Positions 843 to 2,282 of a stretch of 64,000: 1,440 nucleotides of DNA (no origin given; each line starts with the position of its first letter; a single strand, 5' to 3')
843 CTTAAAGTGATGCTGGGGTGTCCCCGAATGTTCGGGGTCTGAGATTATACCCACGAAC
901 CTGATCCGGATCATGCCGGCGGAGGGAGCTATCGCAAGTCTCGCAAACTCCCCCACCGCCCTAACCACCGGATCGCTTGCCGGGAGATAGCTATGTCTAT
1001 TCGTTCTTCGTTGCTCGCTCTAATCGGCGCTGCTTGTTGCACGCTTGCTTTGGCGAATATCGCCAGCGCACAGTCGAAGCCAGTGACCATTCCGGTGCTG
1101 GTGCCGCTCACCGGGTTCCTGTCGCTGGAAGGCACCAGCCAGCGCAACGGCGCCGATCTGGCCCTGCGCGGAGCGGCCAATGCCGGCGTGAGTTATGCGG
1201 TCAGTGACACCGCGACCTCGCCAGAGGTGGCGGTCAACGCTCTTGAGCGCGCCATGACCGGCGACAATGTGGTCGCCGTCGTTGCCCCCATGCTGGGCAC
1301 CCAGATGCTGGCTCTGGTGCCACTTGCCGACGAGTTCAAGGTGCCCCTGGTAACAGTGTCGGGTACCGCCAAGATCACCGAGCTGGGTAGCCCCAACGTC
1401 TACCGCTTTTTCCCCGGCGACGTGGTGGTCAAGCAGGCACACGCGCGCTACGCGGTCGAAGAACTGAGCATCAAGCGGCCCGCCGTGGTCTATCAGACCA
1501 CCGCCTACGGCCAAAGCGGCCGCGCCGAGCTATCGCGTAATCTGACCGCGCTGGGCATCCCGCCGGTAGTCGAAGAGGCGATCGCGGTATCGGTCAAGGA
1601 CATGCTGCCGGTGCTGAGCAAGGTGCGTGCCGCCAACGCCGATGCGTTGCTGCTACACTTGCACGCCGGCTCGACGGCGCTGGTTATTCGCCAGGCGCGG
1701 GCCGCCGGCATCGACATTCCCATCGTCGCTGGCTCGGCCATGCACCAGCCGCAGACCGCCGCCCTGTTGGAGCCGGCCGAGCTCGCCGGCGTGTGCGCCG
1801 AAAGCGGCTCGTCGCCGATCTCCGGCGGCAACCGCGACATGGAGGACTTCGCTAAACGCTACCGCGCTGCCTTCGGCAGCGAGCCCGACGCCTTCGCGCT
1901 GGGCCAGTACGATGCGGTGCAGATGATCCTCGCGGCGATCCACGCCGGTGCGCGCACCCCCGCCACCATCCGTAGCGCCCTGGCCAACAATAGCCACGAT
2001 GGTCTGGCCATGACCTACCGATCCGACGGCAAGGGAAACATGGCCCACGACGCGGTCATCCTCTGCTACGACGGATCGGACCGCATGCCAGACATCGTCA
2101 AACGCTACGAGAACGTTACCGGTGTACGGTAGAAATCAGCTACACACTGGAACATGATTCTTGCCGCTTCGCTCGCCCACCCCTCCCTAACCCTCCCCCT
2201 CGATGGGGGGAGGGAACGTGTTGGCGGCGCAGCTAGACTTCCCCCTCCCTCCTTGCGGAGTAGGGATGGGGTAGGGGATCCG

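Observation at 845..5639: TPP riboswitch controlling a Liv/PBP1-type ABC importer: candidate new thiamine or thiamine-precursor transporter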

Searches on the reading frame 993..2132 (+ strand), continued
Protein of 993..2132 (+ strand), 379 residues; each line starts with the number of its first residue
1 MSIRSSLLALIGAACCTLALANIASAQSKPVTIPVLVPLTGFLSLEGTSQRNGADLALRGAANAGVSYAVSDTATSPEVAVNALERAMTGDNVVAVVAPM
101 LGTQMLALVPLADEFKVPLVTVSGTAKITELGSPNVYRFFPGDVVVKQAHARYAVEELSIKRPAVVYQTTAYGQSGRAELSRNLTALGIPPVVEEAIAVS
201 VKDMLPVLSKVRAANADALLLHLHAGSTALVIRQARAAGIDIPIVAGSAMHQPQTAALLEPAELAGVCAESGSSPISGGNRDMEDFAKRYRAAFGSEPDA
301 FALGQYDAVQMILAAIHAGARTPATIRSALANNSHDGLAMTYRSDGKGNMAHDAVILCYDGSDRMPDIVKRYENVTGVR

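Call 52: search_dna_similar(query=window:993-2132:+, collection=plasmids, mode=protein, max_evalue=1e-60, max_rows=30)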
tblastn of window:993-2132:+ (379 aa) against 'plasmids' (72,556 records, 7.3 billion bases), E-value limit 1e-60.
Records with a match: 5; places in all: 5; records where one place covers at least 80% of the query: 5.
Best place of each record, by identity: 60-80% 5.
By first word of the organism name: Azospirillum 5.
By predicted mobility (MOB-suite, as given by PLSDB): non-mobilizable 3; mobilizable 2.
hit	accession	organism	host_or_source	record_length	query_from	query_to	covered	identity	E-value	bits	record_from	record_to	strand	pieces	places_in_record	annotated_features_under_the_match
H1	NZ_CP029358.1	Azospirillum thermophilum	cell culture,hot spring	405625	29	378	92%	66.1%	2e-137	439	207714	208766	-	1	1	ABC transporter substrate-binding protein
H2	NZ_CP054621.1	Azospirillum oryzae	cell culture,soil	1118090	3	376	99%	61.3%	2e-135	433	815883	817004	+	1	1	record has no annotation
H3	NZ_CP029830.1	Azospirillum ramasamyi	single cell,Cow dung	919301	1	374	99%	61.2%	1e-131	422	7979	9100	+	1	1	ABC transporter substrate-binding protein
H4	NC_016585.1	Azospirillum lipoferum 4B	-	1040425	3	374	98%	60.9%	2e-132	425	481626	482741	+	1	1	none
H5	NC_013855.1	Azospirillum sp. B510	-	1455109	31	374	91%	63.8%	3e-132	424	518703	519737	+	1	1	record has no annotation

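Call 53: get_annotated_region(hit=H1, flank=9000)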
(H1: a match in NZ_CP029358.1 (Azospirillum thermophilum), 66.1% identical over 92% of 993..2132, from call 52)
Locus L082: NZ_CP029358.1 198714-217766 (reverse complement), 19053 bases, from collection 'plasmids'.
description: Azospirillum thermophilum strain CFH 70021 plasmid unnamed3
organism: Azospirillum thermophilum (NCBI taxid 2202148)
taxonomy: Bacteria; Pseudomonadota; Alphaproteobacteria; Rhodospirillales; Azospirillaceae; Azospirillum; Azospirillum thermophilum
host: -; source: cell culture,hot spring; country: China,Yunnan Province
typing (MOB-suite, as given by PLSDB): non-mobilizable
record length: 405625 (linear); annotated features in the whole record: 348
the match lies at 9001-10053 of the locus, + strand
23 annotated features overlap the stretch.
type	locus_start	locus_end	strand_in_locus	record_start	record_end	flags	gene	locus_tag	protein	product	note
CDS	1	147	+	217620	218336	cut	-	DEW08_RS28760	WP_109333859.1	YafY family protein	-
CDS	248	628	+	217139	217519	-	-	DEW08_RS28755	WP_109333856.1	VOC family protein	-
CDS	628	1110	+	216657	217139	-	-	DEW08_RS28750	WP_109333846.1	EVE domain-containing protein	-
CDS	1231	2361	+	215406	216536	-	-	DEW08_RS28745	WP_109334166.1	ABC transporter permease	-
CDS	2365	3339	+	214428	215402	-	-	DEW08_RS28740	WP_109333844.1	ABC transporter permease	-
CDS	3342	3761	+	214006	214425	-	cdd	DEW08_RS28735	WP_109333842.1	cytidine deaminase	GO:0008655 - pyrimidine-containing compound salvage [Evidence IEA]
CDS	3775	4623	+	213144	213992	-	-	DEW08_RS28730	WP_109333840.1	purine-nucleoside phosphorylase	GO:0009116 - nucleoside metabolic process [Evidence IEA]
CDS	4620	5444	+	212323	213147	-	deoC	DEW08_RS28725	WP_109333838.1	deoxyribose-phosphate aldolase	GO:0009264 - deoxyribonucleotide catabolic process [Evidence IEA]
CDS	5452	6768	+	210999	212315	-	deoA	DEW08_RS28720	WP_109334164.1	thymidine phosphorylase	GO:0006139 - nucleobase-containing compound metabolic process [Evidence IEA]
CDS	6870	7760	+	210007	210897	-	-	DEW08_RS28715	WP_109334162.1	DMT family transporter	GO:0055085 - transmembrane transport [Evidence IEA]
CDS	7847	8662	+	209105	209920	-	-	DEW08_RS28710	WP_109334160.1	GNAT family N-acetyltransferase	-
CDS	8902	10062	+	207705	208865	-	-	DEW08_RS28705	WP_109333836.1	ABC transporter substrate-binding protein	-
CDS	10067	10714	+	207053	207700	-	-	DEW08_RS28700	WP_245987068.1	branched-chain amino acid ABC transporter permease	-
CDS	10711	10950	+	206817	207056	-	-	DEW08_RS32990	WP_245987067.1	hypothetical protein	-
CDS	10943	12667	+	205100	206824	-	-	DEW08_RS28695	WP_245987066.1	branched-chain amino acid ABC transporter ATP-binding protein/permease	-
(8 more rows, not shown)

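Call 54: search_protein_representatives(alignment_id=A1)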
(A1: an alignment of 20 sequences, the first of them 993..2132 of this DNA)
Query: 20 sequences, 375 profile positions. Proteins with E-value up to 0.001 (for the whole library): 19781; up to 1e-10: 6521; up to 1e-30: 195. The best 150 are listed.
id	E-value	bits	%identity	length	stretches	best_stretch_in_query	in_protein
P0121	1.8e-155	533.9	-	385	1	9-369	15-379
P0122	2.0e-142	491.0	-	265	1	11-267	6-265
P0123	9.8e-127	439.3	-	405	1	12-369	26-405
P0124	2.3e-120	418.4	-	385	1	11-368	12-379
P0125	3.0e-111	388.4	-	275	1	101-373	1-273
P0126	7.3e-110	383.8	-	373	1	14-372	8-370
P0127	1.2e-100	353.4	-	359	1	15-254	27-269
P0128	3.8e-100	351.8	-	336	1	17-291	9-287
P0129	1.6e-98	346.4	-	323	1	13-274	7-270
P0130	2.3e-98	346.0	-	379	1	14-369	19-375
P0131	5.4e-96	338.2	-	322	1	77-329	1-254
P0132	2.0e-85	303.3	-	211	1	161-369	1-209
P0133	2.7e-80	286.5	-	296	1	13-210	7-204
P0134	5.4e-75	269.0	-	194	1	143-322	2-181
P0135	1.9e-73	263.9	-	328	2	34-205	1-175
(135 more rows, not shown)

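Call 57: find_related_loci(query=A4, collection=metagenome_contigs, flank=6000)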
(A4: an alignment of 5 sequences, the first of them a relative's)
Query A4 (405 aa) in metagenome_contigs; peptide patterns used: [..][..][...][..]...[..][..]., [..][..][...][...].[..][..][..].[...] (x = any residue, [..] = any of these).
512 stretches matched a pattern; 286 encode a relative of the query (tblastn E <= 1e-3); the best 80 are kept; 80 distinct loci.
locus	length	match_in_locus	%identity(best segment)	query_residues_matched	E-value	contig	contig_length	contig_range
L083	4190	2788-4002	96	1-405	0e+0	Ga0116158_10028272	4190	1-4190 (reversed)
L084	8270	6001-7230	91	1-405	0e+0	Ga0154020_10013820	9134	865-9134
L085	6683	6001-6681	100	1-227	5e-148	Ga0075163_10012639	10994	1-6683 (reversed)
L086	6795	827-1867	50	42-405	2e-119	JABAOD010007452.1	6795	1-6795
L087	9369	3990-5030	50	42-405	3e-119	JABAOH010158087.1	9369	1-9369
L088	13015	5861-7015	46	4-405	6e-119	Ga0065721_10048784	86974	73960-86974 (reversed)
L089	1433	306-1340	51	41-404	4e-128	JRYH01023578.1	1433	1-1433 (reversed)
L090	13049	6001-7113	46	15-405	4e-117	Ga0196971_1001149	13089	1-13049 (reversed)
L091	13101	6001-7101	47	20-405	5e-116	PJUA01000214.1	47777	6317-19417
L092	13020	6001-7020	48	48-405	2e-115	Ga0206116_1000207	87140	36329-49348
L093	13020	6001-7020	47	48-405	2e-114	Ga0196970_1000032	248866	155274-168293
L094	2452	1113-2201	47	25-405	5e-120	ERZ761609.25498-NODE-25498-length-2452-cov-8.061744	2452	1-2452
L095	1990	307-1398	47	20-405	5e-121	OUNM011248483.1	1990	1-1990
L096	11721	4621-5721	47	21-405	5e-113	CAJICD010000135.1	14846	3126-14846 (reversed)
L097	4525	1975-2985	50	48-405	2e-113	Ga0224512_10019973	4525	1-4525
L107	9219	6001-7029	47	45-405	7e-112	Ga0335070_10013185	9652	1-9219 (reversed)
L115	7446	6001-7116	46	14-405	2e-110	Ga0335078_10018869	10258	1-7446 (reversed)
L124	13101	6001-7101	46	21-405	9e-109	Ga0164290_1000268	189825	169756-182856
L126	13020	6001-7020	47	48-405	4e-108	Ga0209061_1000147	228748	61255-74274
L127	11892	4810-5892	45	28-405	7e-107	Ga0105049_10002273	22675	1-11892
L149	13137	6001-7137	45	11-405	3e-106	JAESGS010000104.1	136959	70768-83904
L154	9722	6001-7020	46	48-405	1e-105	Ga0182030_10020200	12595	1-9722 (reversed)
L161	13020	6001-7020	44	48-405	3e-105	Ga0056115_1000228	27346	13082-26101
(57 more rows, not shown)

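Call 63: search_protein_families(library=pfam, max_evalue=0.00001, proteins=[L040:6023-7828:+, L124:3576-5444:+, L149:2661-4487:+, L161:4098-5792:+, L107:4190-5902:+, L115:3112-5796:+, L127:3380-4681:+, L126:5156-5788:+, L154:5105-5695:+, L063:6793-7866:-])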
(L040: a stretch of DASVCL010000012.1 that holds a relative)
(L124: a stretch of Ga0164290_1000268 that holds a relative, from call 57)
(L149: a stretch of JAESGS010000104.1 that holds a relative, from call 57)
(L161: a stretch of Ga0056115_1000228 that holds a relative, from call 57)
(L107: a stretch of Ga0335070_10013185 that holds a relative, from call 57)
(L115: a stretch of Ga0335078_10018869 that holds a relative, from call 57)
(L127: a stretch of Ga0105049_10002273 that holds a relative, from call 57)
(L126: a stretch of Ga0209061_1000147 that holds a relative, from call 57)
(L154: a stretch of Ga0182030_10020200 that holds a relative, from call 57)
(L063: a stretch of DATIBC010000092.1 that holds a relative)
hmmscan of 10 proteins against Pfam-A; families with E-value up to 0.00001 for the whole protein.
L040:6023-7828:+ (601 aa): 0 families

L124:3576-5444:+ (622 aa): 2 families
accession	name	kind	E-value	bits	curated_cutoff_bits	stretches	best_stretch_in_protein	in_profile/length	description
PF01077.27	NIR_SIR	-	2.4e-65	219.3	27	2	190-343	1-155/158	Nitrite and sulphite reductase 4Fe-4S domain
PF03460.22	NIR_SIR_ferr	-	1.5e-33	114.8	24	2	123-181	10-68/69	Nitrite/Sulfite reductase ferredoxin-like half domain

L149:2661-4487:+ (608 aa): 0 families

L161:4098-5792:+ (564 aa): 0 families

L107:4190-5902:+ (570 aa): 2 families
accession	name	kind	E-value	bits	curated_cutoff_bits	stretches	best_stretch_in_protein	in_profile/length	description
PF00920.27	ILVD_EDD_N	-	1.2e-104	350.3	27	1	40-350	1-315/316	Dihydroxy-acid/6-phosphogluconate dehydratase N-terminal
PF24877.1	ILV_EDD_C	-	2.7e-53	180.7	27.7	1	364-554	2-191/191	Dihydroxy-acid/6-phosphogluconate dehydratase C-terminal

L115:3112-5796:+ (894 aa): 2 families
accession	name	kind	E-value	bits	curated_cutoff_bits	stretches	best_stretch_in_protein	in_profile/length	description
PF00920.27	ILVD_EDD_N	-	1.5e-102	343.5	27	1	368-678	1-315/316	Dihydroxy-acid/6-phosphogluconate dehydratase N-terminal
PF24877.1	ILV_EDD_C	-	5.9e-51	173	27.7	1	692-882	2-191/191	Dihydroxy-acid/6-phosphogluconate dehydratase C-terminal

L127:3380-4681:+ (433 aa): 0 families

L126:5156-5788:+ (210 aa): 1 family
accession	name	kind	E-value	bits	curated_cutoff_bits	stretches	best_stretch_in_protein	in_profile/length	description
PF00255.25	GSHPx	-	2.9e-35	120.5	27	1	54-159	2-107/108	Glutathione peroxidase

L154:5105-5695:+ (196 aa): 1 family
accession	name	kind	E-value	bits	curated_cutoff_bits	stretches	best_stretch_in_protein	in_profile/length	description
PF13532.12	2OG-FeII_Oxy_2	-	3.8e-16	60.3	31.2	1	73-183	66-188/194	2OG-Fe(II) oxygenase superfamily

L063:6793-7866:- (357 aa): 2 families
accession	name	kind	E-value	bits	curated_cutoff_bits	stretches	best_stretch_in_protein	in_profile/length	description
PF12146.15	Hydrolase_4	-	5e-52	177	27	1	76-313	2-238/239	Serine aminopeptidase, S33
PF00561.26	Abhydrolase_1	-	1.3e-11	45.1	25.8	1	80-202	2-124/245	alpha/beta hydrolase fold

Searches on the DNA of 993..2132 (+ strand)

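Call 37: search_rna_families(sources=[L012, L015, L018, L024, L026, L027, L034, L038, L041, L042, L044, L048, L050, L066, L047, L037, L046, L071, L017, L079], threshold=gathering)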
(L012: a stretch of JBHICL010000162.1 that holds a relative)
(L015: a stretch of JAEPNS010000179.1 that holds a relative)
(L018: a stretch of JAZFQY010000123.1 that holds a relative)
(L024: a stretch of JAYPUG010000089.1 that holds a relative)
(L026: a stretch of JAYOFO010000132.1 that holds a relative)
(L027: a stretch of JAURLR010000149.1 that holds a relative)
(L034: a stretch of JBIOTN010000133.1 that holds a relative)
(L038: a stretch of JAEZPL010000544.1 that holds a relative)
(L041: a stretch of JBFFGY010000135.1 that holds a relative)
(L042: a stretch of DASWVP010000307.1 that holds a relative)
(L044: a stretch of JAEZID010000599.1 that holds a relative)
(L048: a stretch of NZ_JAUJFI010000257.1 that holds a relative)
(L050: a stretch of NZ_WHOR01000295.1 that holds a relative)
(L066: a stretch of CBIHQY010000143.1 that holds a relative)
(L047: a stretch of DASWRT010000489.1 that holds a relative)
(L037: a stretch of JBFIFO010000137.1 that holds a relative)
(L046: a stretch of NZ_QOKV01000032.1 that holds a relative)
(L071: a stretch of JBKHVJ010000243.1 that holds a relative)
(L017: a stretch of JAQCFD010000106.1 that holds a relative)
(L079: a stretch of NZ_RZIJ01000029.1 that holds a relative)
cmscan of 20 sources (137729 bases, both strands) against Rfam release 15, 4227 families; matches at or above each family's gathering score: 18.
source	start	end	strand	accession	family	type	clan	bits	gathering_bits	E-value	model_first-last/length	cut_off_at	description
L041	637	732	+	RF00059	TPP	Cis-reg; riboswitch;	-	75.3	54.3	1.1e-12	1-105/105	no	TPP riboswitch aptamer (THI element)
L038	26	123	+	RF00059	TPP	Cis-reg; riboswitch;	-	68.7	54.3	4.5e-11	1-105/105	no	TPP riboswitch aptamer (THI element)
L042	1981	2081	+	RF00059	TPP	Cis-reg; riboswitch;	-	68.2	54.3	5.9e-11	1-105/105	no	TPP riboswitch aptamer (THI element)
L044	1854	1954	+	RF00059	TPP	Cis-reg; riboswitch;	-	68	54.3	6.7e-11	1-105/105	no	TPP riboswitch aptamer (THI element)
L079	7835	7932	+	RF00059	TPP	Cis-reg; riboswitch;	-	67.4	54.3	9.6e-11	1-105/105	no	TPP riboswitch aptamer (THI element)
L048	2127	2224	+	RF00059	TPP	Cis-reg; riboswitch;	-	66.5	54.3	1.6e-10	1-105/105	no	TPP riboswitch aptamer (THI element)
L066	2156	2270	+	RF00059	TPP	Cis-reg; riboswitch;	-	66.3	54.3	1.8e-10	1-105/105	no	TPP riboswitch aptamer (THI element)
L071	1119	1233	+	RF00059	TPP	Cis-reg; riboswitch;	-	66.1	54.3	2e-10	1-105/105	no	TPP riboswitch aptamer (THI element)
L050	4666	4763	+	RF00059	TPP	Cis-reg; riboswitch;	-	63.4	54.3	9e-10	1-105/105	no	TPP riboswitch aptamer (THI element)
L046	7762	7859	+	RF00059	TPP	Cis-reg; riboswitch;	-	62.8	54.3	1.3e-09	1-105/105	no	TPP riboswitch aptamer (THI element)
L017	7532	7630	+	RF00059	TPP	Cis-reg; riboswitch;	-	60.3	54.3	5.3e-09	1-105/105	no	TPP riboswitch aptamer (THI element)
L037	3873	3977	+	RF00059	TPP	Cis-reg; riboswitch;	-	59.5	54.3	8.3e-09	1-105/105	no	TPP riboswitch aptamer (THI element)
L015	2485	2583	+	RF00059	TPP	Cis-reg; riboswitch;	-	58.9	54.3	1.1e-08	1-105/105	no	TPP riboswitch aptamer (THI element)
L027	4846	4944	+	RF00059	TPP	Cis-reg; riboswitch;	-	58.7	54.3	1.3e-08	1-105/105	no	TPP riboswitch aptamer (THI element)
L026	695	792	+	RF00059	TPP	Cis-reg; riboswitch;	-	57.1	54.3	3.1e-08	1-105/105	no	TPP riboswitch aptamer (THI element)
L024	6461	6567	+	RF00059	TPP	Cis-reg; riboswitch;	-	56.3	54.3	4.9e-08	1-105/105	no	TPP riboswitch aptamer (THI element)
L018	3080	3180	+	RF00059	TPP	Cis-reg; riboswitch;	-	55.6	54.3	7.3e-08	1-105/105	no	TPP riboswitch aptamer (THI element)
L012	4101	4201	+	RF00059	TPP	Cis-reg; riboswitch;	-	54.4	54.3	1.5e-07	1-105/105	no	TPP riboswitch aptamer (THI element)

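Call 38: search_rna_families(sources=[L040, L049, L063, L020, L031, L068, L003, L051], threshold=gathering)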
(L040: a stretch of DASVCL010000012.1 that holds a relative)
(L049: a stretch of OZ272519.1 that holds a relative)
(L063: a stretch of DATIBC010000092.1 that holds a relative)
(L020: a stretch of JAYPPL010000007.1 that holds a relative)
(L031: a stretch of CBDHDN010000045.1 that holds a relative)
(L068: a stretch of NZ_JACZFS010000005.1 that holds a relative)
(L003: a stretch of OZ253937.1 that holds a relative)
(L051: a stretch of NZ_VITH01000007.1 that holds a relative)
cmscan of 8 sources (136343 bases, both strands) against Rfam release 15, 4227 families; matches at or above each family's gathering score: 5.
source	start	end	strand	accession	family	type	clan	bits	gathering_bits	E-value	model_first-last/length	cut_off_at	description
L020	3472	3545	-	RF00005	tRNA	Gene; tRNA;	CL00001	65.8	29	9.3e-12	1-71/71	no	tRNA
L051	7825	7922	+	RF00059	TPP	Cis-reg; riboswitch;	-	62.8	54.3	1.3e-09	1-105/105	no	TPP riboswitch aptamer (THI element)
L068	7773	7876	+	RF00059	TPP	Cis-reg; riboswitch;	-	60.4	54.3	4.9e-09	1-105/105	no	TPP riboswitch aptamer (THI element)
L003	7762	7860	+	RF00059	TPP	Cis-reg; riboswitch;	-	58.6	54.3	1.3e-08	1-105/105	no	TPP riboswitch aptamer (THI element)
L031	7845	7943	+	RF00059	TPP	Cis-reg; riboswitch;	-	54.9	54.3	1.1e-07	1-105/105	no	TPP riboswitch aptamer (THI element)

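Call 59: search_rna_families(sources=[L083, L084, L085, L098, L100, L104, L107, L111, L112, L113, L115, L122, L124, L126, L127, L133, L134, L135, L144, L146], threshold=gathering)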
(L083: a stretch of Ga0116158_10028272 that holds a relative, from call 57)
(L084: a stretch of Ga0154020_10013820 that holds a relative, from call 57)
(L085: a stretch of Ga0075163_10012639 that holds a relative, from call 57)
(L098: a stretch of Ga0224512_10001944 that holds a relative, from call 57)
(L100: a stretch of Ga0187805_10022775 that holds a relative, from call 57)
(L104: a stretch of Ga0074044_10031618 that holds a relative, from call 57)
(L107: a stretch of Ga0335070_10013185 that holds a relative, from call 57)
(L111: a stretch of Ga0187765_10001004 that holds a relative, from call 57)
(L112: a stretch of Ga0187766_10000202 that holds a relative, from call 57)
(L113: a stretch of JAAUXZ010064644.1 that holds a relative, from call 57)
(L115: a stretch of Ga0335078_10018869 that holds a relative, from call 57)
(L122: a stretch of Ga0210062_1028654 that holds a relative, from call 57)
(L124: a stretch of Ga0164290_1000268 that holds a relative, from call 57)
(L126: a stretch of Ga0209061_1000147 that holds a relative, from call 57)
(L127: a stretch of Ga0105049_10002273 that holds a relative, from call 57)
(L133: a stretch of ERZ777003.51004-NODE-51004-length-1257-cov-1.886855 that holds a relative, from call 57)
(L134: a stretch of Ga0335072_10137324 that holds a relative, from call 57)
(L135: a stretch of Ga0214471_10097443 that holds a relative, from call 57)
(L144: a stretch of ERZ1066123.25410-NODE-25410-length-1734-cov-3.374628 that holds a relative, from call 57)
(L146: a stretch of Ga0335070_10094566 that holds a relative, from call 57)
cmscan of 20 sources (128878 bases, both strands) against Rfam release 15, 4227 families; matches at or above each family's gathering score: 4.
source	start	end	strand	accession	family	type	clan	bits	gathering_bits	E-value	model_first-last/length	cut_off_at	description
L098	1577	1648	-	RF00005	tRNA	Gene; tRNA;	CL00001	67.5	29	3e-12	1-71/71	no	tRNA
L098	5813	5916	+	RF00059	TPP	Cis-reg; riboswitch;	-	63.1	54.3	9.9e-10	1-105/105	no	TPP riboswitch aptamer (THI element)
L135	969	1065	+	RF00059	TPP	Cis-reg; riboswitch;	-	62.4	54.3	1.5e-09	1-105/105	no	TPP riboswitch aptamer (THI element)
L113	165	275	+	RF00059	TPP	Cis-reg; riboswitch;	-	57.2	54.3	2.8e-08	1-105/105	no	TPP riboswitch aptamer (THI element)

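Call 60: search_rna_families(sources=[L137, L138, L141, L142, L145, L147, L148, L149, L150, L153, L154, L156, L159, L161, L162], threshold=gathering)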
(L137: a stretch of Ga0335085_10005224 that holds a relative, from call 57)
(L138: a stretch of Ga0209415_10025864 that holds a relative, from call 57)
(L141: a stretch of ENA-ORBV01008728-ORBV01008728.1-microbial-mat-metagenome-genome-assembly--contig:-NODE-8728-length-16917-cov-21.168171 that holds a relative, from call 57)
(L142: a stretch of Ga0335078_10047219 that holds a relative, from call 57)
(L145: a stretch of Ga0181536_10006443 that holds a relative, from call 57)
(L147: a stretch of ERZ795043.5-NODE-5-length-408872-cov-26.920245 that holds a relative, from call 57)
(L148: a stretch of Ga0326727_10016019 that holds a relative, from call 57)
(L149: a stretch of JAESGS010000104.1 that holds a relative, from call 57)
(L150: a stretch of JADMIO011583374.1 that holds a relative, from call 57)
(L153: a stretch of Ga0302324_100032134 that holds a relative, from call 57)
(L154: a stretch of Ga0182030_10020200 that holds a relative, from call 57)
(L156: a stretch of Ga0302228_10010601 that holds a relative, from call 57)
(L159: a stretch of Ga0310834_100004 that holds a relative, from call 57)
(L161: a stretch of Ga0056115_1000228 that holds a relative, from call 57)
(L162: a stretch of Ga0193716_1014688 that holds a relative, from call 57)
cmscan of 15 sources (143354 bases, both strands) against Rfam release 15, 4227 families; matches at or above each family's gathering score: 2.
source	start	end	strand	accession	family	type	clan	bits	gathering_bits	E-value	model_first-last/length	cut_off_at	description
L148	2349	2422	-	RF00005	tRNA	Gene; tRNA;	CL00001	65.8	29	1e-11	1-71/71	no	tRNA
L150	5850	5950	+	RF00059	TPP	Cis-reg; riboswitch;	-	59.1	54.3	1.1e-08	1-105/105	no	TPP riboswitch aptamer (THI element)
